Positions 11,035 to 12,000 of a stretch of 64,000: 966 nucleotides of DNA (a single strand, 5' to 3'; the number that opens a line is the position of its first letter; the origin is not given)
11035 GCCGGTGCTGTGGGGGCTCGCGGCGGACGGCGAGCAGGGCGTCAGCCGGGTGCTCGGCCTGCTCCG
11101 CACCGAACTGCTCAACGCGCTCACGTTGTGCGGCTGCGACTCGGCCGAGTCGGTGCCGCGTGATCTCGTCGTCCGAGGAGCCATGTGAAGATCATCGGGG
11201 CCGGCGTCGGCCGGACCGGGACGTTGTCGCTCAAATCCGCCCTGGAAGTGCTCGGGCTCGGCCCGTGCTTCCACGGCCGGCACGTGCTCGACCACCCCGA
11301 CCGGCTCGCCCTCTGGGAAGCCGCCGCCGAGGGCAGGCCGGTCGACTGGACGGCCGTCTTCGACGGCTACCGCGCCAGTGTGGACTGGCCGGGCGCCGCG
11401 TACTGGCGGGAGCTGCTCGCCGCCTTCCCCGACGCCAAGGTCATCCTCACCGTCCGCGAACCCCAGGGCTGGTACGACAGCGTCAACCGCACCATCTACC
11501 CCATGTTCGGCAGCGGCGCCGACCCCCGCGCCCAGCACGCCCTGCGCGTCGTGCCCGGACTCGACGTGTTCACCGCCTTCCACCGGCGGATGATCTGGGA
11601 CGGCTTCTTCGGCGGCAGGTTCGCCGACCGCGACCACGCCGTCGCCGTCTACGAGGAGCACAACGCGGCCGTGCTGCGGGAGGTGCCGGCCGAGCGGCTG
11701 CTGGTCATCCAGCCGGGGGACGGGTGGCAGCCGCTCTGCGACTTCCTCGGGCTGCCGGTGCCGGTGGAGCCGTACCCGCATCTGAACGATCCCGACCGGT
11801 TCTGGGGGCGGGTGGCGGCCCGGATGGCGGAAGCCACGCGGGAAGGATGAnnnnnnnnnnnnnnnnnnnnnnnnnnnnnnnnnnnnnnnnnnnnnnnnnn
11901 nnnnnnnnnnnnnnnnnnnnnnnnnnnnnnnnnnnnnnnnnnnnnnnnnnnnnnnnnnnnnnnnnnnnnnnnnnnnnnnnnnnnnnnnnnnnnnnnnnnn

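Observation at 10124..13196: Overlapping operon: FMN alpha-hydroxy-acid oxidase, sulfotransferase and cytochrome P450, a cryptic tailoring cassette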

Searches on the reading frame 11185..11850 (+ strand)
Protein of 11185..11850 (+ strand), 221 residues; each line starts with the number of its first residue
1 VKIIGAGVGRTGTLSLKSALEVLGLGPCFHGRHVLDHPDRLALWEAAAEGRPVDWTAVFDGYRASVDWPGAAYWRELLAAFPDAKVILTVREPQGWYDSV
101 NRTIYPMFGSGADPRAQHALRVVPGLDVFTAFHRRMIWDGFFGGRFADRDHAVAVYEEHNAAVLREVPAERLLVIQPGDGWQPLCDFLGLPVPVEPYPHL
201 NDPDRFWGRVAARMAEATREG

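Call 10: search_protein_families(library=pfam, proteins=[window:11185-11850:+], max_evalue=0.01)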
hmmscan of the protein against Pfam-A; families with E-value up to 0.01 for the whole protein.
window:11185-11850:+ (221 aa): 2 families
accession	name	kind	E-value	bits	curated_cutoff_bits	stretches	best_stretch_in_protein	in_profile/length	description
PF17784.7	Sulfotransfer_4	-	2.1e-64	217.7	22.8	1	2-206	1-215/215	Sulfotransferase domain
PF13469.12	Sulfotransfer_3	-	0.00086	20.1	27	1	74-121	115-159/216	Sulfotransferase family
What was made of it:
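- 11185..11850 (+): Sulfotransfer_4 sulfotransferase, inserted between the oxidase and the P450 with overlaps on both sides. PF17784 2e-64 (call 10).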

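Call 11: search_protein_families(library=ncbifam, proteins=[window:11185-11850:+], max_evalue=0.01)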
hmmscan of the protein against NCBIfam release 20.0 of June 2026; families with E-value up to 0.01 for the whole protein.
window:11185-11850:+ (221 aa): 0 families

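Call 14: search_solved_structures(query=window:11185-11850:+, max_evalue=1, show_alignments=2)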
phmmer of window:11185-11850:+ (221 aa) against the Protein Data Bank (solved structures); distinct sequences matched with E-value up to 1: 9.
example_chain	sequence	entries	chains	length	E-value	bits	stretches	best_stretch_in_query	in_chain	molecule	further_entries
9kf1_A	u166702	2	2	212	1.9e-61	210.8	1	1-215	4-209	Sulfotransferase family protein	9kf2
8y9p_A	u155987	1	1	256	4.8e-56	193.2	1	1-207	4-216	SgdX2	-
5tiz_A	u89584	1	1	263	1e-30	110.2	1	2-201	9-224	Sulfotransferase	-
6b4x_A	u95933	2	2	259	8.6e-27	97.4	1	2-202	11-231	Sulfotransferase oxamniquine resistance protein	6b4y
6b4z_A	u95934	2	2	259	9.9e-27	97.2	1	2-202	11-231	Sulfotransferase oxamniquine resistance protein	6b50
4mua_A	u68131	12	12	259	1.1e-26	97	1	2-202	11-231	Sulfotransferase | Sulfotransferase oxamniquine resistance protein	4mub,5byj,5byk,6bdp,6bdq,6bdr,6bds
5tiv_A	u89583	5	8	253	1.4e-25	93.4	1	2-201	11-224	Sulfotransferase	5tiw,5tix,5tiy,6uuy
6b53_A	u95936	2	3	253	1.5e-25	93.4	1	2-201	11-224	Sulfotransferase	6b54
6b51_A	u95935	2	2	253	1.9e-25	93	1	2-201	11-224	Sulfotransferase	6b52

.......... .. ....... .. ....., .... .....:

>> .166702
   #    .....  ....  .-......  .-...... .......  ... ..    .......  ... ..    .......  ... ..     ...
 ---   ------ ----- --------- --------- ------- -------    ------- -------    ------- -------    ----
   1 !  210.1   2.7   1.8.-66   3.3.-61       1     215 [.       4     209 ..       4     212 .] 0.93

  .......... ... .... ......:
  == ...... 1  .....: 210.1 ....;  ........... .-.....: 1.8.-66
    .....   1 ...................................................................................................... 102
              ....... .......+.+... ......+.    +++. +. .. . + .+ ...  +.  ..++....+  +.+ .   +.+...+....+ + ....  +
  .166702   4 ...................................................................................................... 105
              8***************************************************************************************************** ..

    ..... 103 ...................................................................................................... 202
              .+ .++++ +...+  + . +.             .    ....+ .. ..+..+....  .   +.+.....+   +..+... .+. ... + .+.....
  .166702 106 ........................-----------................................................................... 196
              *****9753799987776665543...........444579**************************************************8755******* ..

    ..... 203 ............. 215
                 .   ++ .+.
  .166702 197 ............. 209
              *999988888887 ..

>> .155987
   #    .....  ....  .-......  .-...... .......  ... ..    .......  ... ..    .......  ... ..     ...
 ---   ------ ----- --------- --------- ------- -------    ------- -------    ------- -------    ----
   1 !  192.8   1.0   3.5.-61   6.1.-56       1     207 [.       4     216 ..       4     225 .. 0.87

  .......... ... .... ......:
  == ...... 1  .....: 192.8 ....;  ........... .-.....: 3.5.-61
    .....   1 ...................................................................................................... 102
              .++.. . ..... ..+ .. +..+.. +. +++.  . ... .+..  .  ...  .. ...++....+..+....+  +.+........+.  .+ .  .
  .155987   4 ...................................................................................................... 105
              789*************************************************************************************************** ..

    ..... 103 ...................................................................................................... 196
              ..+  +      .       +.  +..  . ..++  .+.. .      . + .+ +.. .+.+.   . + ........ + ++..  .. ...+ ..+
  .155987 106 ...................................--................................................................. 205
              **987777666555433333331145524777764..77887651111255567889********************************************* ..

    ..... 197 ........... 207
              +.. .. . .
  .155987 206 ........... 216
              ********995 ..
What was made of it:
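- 11185..11850 (+): PDB 9kf1 2e-61 and SgdX2 (8y9p) 5e-56, with a shared GRTGT loop (call 14).
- On Sulfotransfer_4 (PF17784), PAPS-dependent sulfotransferases: 9kf1 1.9e-61, SgdX2 4.8e-56, Schistosoma sulfotransferases about 1e-26 to 1e-31 (call 14). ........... aligns with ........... in 9kf1 and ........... in SgdX2 (call 14).
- Closest known: SgdX2. Same: They align over the full length (5e-56 and 2e-61) and share the N-terminal GRTGT loop (call 14).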

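Call 75: find_homologous_proteins(query=window:11185-11850:+)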
Query window:11185-11850:+ (221 aa): 3308 proteins with E <= 0.001 among 6413 candidates; the best 120 are listed.
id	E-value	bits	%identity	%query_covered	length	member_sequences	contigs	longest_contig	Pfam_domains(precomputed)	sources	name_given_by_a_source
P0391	2.6e-137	474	90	100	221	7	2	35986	PF17784.8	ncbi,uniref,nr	ncbi:sulfotransferase family protein [Acrocarpospora corrugata]|uniref:Sulfotransferase family prote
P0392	4.7e-121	421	81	99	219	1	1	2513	PF17784.8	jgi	jgi:hypothetical protein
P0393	8.1e-119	414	80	99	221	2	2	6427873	PF17784.8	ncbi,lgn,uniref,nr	ncbi:sulfotransferase family protein [Sphaerisporangium krabiense]|uniref:Sulfotransferase family pr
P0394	1.4e-118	413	79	99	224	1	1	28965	PF17784.8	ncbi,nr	ncbi:sulfotransferase family protein [Streptosporangiaceae bacterium NEAU-GS5]|nr:sulfotransferase f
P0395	1.1e-113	397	77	95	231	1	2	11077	PF13469.13,PF17784.8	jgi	jgi:hypothetical protein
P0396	3.9e-113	395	79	98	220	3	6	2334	PF17784.8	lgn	-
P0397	8.0e-113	394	76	99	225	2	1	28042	PF17784.8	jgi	jgi:hypothetical protein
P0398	1.3e-112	393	78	98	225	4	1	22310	PF17784.8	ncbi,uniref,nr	ncbi:sulfotransferase family protein [Spongiactinospora gelatinilytica]|uniref:sulfotransferase fami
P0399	1.4e-112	393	76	98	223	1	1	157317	PF17784.8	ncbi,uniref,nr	ncbi:sulfotransferase family protein [Spongiactinospora sp. TRM90649]|uniref:sulfotransferase family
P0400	1.5e-112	393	77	100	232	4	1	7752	PF17784.8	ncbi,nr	ncbi:MAG TPA: sulfotransferase [Micromonosporaceae bacterium]|nr:sulfotransferase [Micromonosporacea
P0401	1.5e-112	393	77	98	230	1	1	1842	PF17784.8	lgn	-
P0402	1.6e-112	393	76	99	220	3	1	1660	PF17784.8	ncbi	-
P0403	1.8e-112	393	78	99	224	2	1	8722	PF17784.8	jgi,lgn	jgi:hypothetical protein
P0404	3.8e-112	392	74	99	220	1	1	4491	PF17784.8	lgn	-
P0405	5.2e-112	391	75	99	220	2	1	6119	PF17784.8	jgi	jgi:hypothetical protein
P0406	1.4e-111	390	77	98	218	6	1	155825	PF17784.8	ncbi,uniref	ncbi:sulfotransferase family protein [Nonomuraea sp. NPDC023979]|uniref:sulfotransferase family prot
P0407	1.6e-111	390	75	99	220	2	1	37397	PF17784.8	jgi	jgi:hypothetical protein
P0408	4.1e-111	388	78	98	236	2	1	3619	PF17784.8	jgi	jgi:hypothetical protein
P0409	4.6e-111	388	73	99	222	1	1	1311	PF17784.8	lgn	-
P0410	6.0e-111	388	76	99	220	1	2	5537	PF17784.8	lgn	-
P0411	9.0e-111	387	75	99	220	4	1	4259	PF17784.8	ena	-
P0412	1.0e-110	387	73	98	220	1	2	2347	PF13469.13,PF17784.8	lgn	-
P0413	1.3e-110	387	75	99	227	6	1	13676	PF17784.8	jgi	jgi:hypothetical protein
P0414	3.3e-110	385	75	99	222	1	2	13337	PF17784.8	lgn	-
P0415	3.8e-110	385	77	98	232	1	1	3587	PF17784.8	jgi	jgi:hypothetical protein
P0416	1.5e-109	383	75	99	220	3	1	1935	PF17784.8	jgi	jgi:hypothetical protein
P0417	2.0e-109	383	75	99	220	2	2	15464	PF17784.8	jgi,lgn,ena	jgi:hypothetical protein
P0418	3.1e-109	382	74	100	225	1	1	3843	PF17784.8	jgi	jgi:Sulfotransferase domain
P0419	3.4e-109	382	75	99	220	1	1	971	PF17784.8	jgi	jgi:hypothetical protein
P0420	4.7e-109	382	74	99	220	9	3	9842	PF17784.8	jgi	jgi:hypothetical protein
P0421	1.0e-108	380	73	99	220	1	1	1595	PF17784.8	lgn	-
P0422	1.1e-108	380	77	98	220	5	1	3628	PF17784.8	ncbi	-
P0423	1.2e-108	380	74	99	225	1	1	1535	PF17784.8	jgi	-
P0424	1.4e-108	380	74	99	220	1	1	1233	PF17784.8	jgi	jgi:Sulfotransferase domain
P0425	1.8e-108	380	74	98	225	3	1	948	PF17784.8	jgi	-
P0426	1.9e-108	380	75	99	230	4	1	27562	PF17784.8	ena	-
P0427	1.9e-108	380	73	98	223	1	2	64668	PF17784.8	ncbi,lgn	-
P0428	2.5e-108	379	74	98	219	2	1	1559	PF17784.8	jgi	jgi:hypothetical protein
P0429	3.0e-108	379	75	98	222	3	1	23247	PF17784.8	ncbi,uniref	ncbi:sulfotransferase family protein [Nonomuraea sp. NPDC059007]|uniref:sulfotransferase family prot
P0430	3.2e-108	379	74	98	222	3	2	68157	PF17784.8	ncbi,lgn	ncbi:MAG TPA: sulfotransferase [Streptosporangiaceae bacterium]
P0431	3.2e-108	379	73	98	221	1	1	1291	PF17784.8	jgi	jgi:hypothetical protein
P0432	4.0e-108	379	74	98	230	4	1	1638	PF17784.8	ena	-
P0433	4.2e-108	378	71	99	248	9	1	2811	PF17784.8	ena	-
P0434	5.8e-108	378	75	98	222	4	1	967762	PF17784.8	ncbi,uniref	ncbi:sulfotransferase family protein [Nonomuraea sp. NPDC050394]|uniref:sulfotransferase family prot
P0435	5.8e-108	378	74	98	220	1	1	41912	PF17784.8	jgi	jgi:hypothetical protein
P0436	7.7e-108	378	74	99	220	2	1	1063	PF17784.8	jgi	jgi:Sulfotransferase domain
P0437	8.0e-108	378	74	99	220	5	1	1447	PF17784.8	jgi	jgi:hypothetical protein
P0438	8.8e-108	377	75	99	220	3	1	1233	PF17784.8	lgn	-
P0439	1.2e-107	377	73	98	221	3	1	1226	PF17784.8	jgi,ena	-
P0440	1.7e-107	376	74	95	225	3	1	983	PF17784.8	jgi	jgi:hypothetical protein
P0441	2.4e-107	376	74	99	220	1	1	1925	PF17784.8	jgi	jgi:hypothetical protein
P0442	2.6e-107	376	72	98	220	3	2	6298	PF17784.8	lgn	-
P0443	4.0e-107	375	75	99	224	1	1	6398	PF17784.8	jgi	jgi:hypothetical protein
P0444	4.3e-107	375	74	99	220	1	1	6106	PF17784.8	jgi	jgi:hypothetical protein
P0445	4.4e-107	375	74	99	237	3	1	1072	PF17784.8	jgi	jgi:Sulfotransferase domain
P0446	5.6e-107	375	75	99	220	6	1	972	PF17784.8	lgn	-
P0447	5.8e-107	375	76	98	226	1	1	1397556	PF17784.8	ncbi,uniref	ncbi:sulfotransferase family protein [Nonomuraea sp. NPDC050790]|uniref:sulfotransferase family prot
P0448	6.0e-107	375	73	98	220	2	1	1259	PF17784.8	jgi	jgi:Sulfotransferase domain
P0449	6.5e-107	375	74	98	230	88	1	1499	PF17784.8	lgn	-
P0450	8.6e-107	374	73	99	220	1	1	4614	PF17784.8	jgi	jgi:hypothetical protein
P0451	1.1e-106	374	75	98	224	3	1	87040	PF17784.8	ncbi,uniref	ncbi:sulfotransferase family protein [Sphaerisporangium sp. B11E5]|uniref:sulfotransferase family pr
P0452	1.2e-106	374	73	99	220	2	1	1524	PF17784.8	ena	-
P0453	1.3e-106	374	74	98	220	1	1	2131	PF17784.8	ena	-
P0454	1.4e-106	373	73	100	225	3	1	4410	PF17784.8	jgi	jgi:Sulfotransferase domain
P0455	2.0e-106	373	73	99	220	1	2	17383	PF17784.8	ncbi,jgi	jgi:hypothetical protein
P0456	2.0e-106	373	73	99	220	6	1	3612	PF17784.8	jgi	jgi:hypothetical protein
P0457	3.1e-106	372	71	99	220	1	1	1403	PF17784.8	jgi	jgi:hypothetical protein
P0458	3.7e-106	372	74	99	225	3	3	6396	PF17784.8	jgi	jgi:hypothetical protein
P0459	4.1e-106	372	74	99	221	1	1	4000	PF17784.8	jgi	jgi:hypothetical protein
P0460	5.2e-106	372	72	99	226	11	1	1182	PF17784.8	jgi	jgi:Sulfotransferase domain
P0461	6.2e-106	371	73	99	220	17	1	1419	PF17784.8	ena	-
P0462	9.3e-106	371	73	100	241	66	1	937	PF17784.8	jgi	jgi:hypothetical protein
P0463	1.4e-105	370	74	98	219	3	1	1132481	PF17784.8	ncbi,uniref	ncbi:sulfotransferase family protein [Nonomuraea typhae]|uniref:Sulfotransferase family protein n=1 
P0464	1.6e-105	370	72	98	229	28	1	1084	PF17784.8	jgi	-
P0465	2.9e-105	369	74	99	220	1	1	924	PF17784.8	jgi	jgi:hypothetical protein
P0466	3.0e-105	369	71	99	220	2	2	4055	PF17784.8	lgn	-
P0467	3.1e-105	369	73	95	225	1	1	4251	PF17784.8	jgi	jgi:hypothetical protein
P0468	3.5e-105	369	73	99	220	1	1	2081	PF17784.8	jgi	jgi:hypothetical protein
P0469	3.5e-105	369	72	99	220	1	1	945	PF17784.8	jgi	-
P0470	3.5e-105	369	74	98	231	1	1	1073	PF17784.8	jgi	jgi:hypothetical protein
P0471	3.8e-105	369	71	99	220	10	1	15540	PF17784.8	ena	-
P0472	4.1e-105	369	71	99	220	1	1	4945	PF17784.8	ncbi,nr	ncbi:MAG TPA: sulfotransferase [Actinoplanes sp.]|nr:sulfotransferase [Actinoplanes sp.]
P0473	5.8e-105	368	71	99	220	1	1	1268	PF17784.8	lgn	-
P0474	6.0e-105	368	72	99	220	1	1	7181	PF17784.8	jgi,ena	-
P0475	7.6e-105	368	70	99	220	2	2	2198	PF17784.8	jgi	jgi:hypothetical protein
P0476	1.1e-104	367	71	99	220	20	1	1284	PF17784.8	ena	-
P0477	1.3e-104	367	73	100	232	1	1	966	PF17784.8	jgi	jgi:hypothetical protein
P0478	1.5e-104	367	72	99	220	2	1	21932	PF17784.8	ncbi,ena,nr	ncbi:MAG TPA: sulfotransferase [Mycobacteriales bacterium]|nr:sulfotransferase [Mycobacteriales bact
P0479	1.5e-104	367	72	99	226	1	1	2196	PF17784.8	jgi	jgi:hypothetical protein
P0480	1.5e-104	367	72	99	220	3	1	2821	PF17784.8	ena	-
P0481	1.6e-104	367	72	99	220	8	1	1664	PF17784.8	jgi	jgi:hypothetical protein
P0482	1.7e-104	367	72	98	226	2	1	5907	PF17784.8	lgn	-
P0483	1.8e-104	367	72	99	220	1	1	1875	PF17784.8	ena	-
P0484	1.9e-104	366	70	99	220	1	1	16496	PF17784.8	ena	-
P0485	2.0e-104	366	72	99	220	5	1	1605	PF17784.8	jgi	-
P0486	2.5e-104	366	71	99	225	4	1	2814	PF17784.8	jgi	jgi:hypothetical protein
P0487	3.6e-104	366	72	99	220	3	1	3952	PF17784.8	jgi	jgi:hypothetical protein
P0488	5.3e-104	365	73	99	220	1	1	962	PF17784.8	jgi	jgi:hypothetical protein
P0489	5.7e-104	365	71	99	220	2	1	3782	PF17784.8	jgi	jgi:Sulfotransferase domain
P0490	1.6e-103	363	69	97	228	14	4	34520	PF17784.8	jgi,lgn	jgi:hypothetical protein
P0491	2.6e-103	363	70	99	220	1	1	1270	PF17784.8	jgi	jgi:hypothetical protein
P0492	4.2e-103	362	71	99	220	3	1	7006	PF17784.8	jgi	jgi:Sulfotransferase domain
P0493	4.8e-103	362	72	98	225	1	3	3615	PF17784.8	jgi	jgi:hypothetical protein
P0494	6.1e-103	362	71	99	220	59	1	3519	PF17784.8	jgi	jgi:hypothetical protein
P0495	6.2e-103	362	72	98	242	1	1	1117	PF17784.8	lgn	-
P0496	6.3e-103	361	72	95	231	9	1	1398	PF17784.8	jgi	jgi:hypothetical protein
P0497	8.6e-103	361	68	98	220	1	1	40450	PF17784.8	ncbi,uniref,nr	ncbi:sulfotransferase family protein [Allorhizocola rhizosphaerae]|uniref:sulfotransferase family pr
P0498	1.5e-102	360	74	94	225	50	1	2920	PF17784.8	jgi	jgi:Sulfotransferase domain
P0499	2.0e-102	360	70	99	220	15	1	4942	PF17784.8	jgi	jgi:Sulfotransferase domain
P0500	2.6e-102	360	70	98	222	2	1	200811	PF17784.8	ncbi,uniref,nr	ncbi:sulfotransferase family protein [Actinomadura barringtoniae]|uniref:Sulfotransferase family pro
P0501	3.2e-102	359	70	99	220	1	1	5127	PF17784.8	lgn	-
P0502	3.5e-102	359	72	98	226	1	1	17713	PF17784.8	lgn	-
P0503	4.9e-102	359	68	100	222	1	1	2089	PF17784.8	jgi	jgi:hypothetical protein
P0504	5.5e-102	358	72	99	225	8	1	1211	PF17784.8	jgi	jgi:hypothetical protein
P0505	6.8e-102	358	70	99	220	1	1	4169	PF17784.8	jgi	jgi:hypothetical protein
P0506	6.9e-102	358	70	99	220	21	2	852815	PF17784.8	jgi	jgi:sulfotransferase family protein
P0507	7.6e-102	358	71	98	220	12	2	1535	PF17784.8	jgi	jgi:hypothetical protein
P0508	9.8e-102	358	72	95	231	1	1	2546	PF17784.8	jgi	jgi:hypothetical protein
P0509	1.5e-101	357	69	98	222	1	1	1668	PF17784.8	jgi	jgi:Sulfotransferase domain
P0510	1.8e-101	357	70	99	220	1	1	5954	PF17784.8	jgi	jgi:hypothetical protein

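Call 76: find_encoding_contigs(protein=P0497, flank=7000, max_places=1)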
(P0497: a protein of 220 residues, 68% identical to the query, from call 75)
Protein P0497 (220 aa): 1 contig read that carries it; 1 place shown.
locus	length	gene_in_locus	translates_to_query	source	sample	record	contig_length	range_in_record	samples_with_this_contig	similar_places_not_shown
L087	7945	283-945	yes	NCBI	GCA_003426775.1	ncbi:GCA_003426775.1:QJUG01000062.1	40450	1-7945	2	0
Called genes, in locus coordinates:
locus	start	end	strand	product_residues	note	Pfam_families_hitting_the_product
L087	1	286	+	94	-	PF01070:FMN_dh, PF03060:NMO (weak), PF00478:IMPDH (weak), PF01645:Glu_synthase (weak)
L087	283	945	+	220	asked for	PF17784:Sulfotransfer_4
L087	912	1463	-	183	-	PF04542:Sigma70_r2, PF08281:Sigma70_r4_2, PF04545:Sigma70_r4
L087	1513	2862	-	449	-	PF00501:AMP-binding, PF13193:AMP-binding_C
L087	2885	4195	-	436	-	PF05816:TelA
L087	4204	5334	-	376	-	-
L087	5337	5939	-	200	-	-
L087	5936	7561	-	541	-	PF13531:SBP_bac_11 (faint), PF05762:VWA_CoxE (faint), PF00092:VWA, PF13519:VWA_2, PF13768:VWA_3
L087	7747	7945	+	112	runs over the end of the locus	PF15595:Imm51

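Call 77: find_encoding_contigs(protein=P0406, flank=7000, max_places=1)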
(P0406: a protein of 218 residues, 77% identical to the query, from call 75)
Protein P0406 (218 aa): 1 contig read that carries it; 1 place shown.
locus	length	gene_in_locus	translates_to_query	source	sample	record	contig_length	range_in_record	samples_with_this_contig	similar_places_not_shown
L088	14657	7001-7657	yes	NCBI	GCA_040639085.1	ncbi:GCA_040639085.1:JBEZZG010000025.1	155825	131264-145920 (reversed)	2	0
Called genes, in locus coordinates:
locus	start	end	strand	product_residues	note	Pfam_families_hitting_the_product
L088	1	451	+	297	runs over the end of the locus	PF00685:Sulfotransfer_1 (faint), PF13469:Sulfotransfer_3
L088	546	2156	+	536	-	PF00884:Sulfatase, PF01663:Phosphodiest (faint), PF16347:SGSH_C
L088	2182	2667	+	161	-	PF01047:MarR, PF12802:MarR_2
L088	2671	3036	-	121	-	PF01740:STAS, PF13466:STAS_2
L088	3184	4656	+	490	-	PF00501:AMP-binding, PF13193:AMP-binding_C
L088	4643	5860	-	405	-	-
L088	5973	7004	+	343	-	PF01070:FMN_dh, PF03060:NMO (weak), PF01645:Glu_synthase (weak)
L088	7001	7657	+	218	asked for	PF17784:Sulfotransfer_4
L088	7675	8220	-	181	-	PF04542:Sigma70_r2, PF08281:Sigma70_r4_2, PF04545:Sigma70_r4 (weak)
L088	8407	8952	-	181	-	PF06172:Cupin_5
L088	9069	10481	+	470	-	PF04434:SWIM (weak)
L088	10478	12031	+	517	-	PF18944:DUF5691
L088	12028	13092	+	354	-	PF20030:bpMoxR (weak), PF07726:AAA_3 (faint), PF07728:AAA_5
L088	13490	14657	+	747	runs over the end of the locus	PF18934:DUF5682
